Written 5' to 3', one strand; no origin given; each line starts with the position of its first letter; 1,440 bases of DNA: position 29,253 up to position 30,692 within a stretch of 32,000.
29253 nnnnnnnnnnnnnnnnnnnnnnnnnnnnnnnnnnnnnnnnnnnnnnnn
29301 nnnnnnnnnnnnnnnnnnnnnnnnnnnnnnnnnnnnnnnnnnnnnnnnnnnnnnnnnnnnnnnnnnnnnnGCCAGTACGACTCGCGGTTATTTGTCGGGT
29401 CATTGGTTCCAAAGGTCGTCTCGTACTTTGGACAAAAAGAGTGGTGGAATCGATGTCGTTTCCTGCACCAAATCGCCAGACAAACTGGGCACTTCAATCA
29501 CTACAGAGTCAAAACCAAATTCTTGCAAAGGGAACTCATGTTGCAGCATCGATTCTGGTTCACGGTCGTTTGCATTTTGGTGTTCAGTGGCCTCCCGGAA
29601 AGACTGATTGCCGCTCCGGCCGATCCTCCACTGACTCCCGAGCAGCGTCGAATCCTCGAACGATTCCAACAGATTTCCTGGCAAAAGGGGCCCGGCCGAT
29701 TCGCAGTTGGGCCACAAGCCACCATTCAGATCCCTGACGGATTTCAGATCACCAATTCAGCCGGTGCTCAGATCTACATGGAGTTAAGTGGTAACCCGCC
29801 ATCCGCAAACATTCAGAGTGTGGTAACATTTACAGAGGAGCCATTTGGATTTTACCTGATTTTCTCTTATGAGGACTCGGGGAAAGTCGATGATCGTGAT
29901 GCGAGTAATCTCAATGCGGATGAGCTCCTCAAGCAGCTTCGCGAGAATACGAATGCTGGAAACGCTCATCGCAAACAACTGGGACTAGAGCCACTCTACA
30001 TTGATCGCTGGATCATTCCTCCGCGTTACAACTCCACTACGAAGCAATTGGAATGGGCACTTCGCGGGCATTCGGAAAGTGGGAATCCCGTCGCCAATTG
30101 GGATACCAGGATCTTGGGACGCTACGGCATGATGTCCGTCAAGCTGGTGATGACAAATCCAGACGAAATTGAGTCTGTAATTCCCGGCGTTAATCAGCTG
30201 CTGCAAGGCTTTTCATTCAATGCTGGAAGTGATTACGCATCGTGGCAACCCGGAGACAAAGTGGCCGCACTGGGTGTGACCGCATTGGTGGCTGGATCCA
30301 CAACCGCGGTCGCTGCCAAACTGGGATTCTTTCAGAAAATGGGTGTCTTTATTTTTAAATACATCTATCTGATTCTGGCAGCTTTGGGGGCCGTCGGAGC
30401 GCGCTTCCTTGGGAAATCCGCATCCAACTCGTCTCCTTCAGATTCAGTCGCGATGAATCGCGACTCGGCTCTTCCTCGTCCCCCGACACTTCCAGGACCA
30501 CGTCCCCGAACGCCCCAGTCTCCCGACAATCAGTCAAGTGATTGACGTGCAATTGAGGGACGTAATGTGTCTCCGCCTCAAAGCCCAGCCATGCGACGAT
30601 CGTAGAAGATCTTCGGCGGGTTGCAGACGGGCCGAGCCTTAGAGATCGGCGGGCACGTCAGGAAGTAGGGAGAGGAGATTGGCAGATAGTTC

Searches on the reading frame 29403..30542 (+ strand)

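Call 46: search_protein_families(library=padloc, proteins=[window:29403-30542:+], max_evalue=0.00001)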
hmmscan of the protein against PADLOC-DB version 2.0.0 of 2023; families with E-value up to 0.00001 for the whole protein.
window:29403-30542:+ (380 aa): 0 families

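Call 72: search_protein_families(library=pfam, proteins=[window:29403-30542:+], max_evalue=0.001)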
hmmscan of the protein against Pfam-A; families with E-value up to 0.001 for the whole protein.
window:29403-30542:+ (380 aa): 1 family
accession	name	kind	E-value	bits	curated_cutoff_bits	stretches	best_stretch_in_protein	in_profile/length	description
PF09935.14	DUF2167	-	4.2e-73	245.9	25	1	95-329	2-238/238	Protein of unknown function (DUF2167)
